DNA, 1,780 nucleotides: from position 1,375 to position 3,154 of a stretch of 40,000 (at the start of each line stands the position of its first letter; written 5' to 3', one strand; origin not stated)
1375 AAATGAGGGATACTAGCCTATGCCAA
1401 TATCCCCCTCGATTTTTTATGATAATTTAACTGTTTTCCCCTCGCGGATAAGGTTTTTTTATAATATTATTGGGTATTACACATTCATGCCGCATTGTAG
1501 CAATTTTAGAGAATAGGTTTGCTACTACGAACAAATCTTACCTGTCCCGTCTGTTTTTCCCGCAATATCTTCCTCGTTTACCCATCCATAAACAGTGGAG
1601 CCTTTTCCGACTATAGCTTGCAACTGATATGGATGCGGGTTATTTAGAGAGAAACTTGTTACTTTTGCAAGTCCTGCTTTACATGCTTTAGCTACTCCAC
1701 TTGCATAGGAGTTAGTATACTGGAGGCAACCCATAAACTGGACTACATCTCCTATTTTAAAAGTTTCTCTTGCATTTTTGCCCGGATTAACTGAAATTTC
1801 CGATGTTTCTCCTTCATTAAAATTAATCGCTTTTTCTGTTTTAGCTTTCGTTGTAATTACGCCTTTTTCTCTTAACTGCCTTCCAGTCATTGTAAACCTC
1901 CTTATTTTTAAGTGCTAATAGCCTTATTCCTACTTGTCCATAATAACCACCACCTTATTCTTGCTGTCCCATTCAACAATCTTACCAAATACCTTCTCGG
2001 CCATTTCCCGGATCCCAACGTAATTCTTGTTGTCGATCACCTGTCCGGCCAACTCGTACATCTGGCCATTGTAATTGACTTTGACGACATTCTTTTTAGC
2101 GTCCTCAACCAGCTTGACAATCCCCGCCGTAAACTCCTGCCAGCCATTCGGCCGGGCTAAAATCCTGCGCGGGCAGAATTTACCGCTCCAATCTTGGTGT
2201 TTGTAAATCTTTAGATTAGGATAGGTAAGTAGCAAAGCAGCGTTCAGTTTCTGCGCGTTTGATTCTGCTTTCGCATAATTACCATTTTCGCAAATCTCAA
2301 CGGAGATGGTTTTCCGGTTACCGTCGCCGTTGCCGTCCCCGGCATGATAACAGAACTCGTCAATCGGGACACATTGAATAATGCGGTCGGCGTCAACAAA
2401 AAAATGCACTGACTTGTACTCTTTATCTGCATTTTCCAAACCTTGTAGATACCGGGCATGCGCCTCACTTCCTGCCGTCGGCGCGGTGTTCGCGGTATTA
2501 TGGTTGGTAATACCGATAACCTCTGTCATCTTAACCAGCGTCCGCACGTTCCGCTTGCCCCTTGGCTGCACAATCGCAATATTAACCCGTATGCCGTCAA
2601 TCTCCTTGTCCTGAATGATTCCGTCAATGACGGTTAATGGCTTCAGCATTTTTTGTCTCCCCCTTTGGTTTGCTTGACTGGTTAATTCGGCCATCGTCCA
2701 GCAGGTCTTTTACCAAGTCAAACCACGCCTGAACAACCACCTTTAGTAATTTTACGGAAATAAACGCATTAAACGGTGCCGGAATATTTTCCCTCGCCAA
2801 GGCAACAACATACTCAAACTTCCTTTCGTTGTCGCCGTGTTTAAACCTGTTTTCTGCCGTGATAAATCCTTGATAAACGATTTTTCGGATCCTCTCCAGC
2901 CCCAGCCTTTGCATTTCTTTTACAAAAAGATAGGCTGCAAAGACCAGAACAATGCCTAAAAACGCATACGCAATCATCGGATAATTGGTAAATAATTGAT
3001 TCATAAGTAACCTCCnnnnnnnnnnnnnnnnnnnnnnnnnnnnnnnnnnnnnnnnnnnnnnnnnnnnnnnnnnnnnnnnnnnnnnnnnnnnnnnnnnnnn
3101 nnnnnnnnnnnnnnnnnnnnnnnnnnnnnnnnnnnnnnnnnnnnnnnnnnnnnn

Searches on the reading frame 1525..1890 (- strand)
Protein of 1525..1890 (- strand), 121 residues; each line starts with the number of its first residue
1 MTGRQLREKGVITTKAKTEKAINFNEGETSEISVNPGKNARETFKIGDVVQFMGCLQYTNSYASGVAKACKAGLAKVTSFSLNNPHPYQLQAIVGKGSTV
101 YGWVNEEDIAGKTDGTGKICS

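Call 3: search_protein_families(library=pfam, proteins=[window:1525-1890:-], max_evalue=0.1)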
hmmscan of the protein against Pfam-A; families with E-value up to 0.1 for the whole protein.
window:1525-1890:- (121 aa): 0 families

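Call 4: search_protein_families(library=phrogs, proteins=[window:1525-1890:-], max_evalue=0.01)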
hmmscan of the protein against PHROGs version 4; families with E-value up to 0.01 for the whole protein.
window:1525-1890:- (121 aa): 1 family
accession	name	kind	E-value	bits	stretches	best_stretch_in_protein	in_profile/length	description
phrog_20388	-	lysis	7.4e-12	46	1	14-108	437-524/527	endolysin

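Call 72: search_protein_families(library=ncbifam, proteins=[window:1525-1890:-], max_evalue=0.01)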
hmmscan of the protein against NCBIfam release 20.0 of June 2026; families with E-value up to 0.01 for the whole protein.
window:1525-1890:- (121 aa): 0 families

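Call 89: find_encoding_contigs(protein=window:1525-1890:-, flank=10000, max_places=3)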
Protein window:1525-1890:- (121 aa): no gene with exactly this product is on record in the collection.

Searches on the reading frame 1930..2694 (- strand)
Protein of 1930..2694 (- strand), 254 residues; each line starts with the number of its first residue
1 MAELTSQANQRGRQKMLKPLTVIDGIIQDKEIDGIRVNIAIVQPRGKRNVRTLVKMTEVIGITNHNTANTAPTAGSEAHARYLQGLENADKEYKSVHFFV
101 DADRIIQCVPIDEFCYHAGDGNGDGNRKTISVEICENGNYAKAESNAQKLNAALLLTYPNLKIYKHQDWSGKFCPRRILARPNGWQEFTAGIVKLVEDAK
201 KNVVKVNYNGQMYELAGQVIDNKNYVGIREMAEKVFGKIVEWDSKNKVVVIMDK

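Call 3: search_protein_families(library=pfam, proteins=[window:1930-2694:-], max_evalue=0.1)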
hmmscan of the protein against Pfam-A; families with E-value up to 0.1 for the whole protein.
window:1930-2694:- (254 aa): 2 families
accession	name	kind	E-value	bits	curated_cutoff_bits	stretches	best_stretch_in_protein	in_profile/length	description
PF01510.30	Amidase_2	-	7e-16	59.2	26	1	58-176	4-130/131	N-acetylmuramoyl-L-alanine amidase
PF07833.16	Cu_amine_oxidN1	-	0.0043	17.4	24.2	1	205-251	63-108/108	Copper amine oxidase N-terminal domain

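Call 4: search_protein_families(library=phrogs, proteins=[window:1930-2694:-], max_evalue=0.01)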
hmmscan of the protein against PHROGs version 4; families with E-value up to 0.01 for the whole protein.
window:1930-2694:- (254 aa): 13 families
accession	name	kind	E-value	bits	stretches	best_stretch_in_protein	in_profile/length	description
phrog_670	-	lysis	2e-36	127.1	1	33-252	87-313/596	endolysin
phrog_3088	-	lysis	3.7e-36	126.1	1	60-213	25-178/248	amidase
phrog_9611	-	lysis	9.7e-32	111.5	1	54-203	18-177/246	endolysin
phrog_1794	-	lysis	3.1e-29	103.4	1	58-243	55-237/336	amidase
phrog_1493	-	lysis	6.6e-26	92.4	1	48-205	23-180/394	endolysin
phrog_833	-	lysis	9.8e-24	85.5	1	37-198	11-168/294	endolysin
phrog_18955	-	unknown function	8.2e-22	78.5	1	60-218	297-455/483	-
phrog_2338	-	lysis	2.9e-19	70.7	1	55-203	24-180/346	endolysin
phrog_15001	-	lysis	5.1e-19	69.6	1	52-203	36-194/367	endolysin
phrog_5182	-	lysis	1.7e-16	61.8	1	57-155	33-131/321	endolysin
phrog_4018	-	lysis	2.1e-07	31.9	1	93-175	59-138/285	amidase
phrog_7470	-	lysis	8.7e-06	25.7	1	93-172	399-474/532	amidase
phrog_7698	-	lysis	3.4e-05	24.8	1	73-180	32-143/316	endolysin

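Call 72: search_protein_families(library=ncbifam, proteins=[window:1930-2694:-], max_evalue=0.01)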
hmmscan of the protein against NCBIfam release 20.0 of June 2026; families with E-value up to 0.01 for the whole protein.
window:1930-2694:- (254 aa): 1 family
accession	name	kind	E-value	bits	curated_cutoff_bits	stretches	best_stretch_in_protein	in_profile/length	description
TIGR01240.1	mevDPdecarb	equivalog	0.0054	15.8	171.35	0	37-102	7-75/305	diphosphomevalonate decarboxylase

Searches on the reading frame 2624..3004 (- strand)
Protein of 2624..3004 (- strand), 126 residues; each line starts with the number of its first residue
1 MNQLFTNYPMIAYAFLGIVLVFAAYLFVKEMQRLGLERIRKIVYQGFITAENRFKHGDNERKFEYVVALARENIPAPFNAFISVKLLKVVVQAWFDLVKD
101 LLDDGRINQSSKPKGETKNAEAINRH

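Call 3: search_protein_families(library=pfam, proteins=[window:2624-3004:-], max_evalue=0.1)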
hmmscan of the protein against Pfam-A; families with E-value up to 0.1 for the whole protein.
window:2624-3004:- (126 aa): 1 family
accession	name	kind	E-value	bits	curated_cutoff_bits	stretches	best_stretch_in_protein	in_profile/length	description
PF05745.16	CRPA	-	0.042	14.3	23.6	0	90-112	126-148/150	Chlamydia 15 kDa cysteine-rich outer membrane protein (CRPA)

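Call 4: search_protein_families(library=phrogs, proteins=[window:2624-3004:-], max_evalue=0.01)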
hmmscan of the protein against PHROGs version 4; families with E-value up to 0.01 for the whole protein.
window:2624-3004:- (126 aa): 1 family
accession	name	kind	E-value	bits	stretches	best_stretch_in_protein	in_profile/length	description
phrog_15303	-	unknown function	1.3e-08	36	1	4-106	7-107/119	-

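Call 72: search_protein_families(library=ncbifam, proteins=[window:2624-3004:-], max_evalue=0.01)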
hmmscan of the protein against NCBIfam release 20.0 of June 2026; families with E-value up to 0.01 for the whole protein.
window:2624-3004:- (126 aa): 0 families
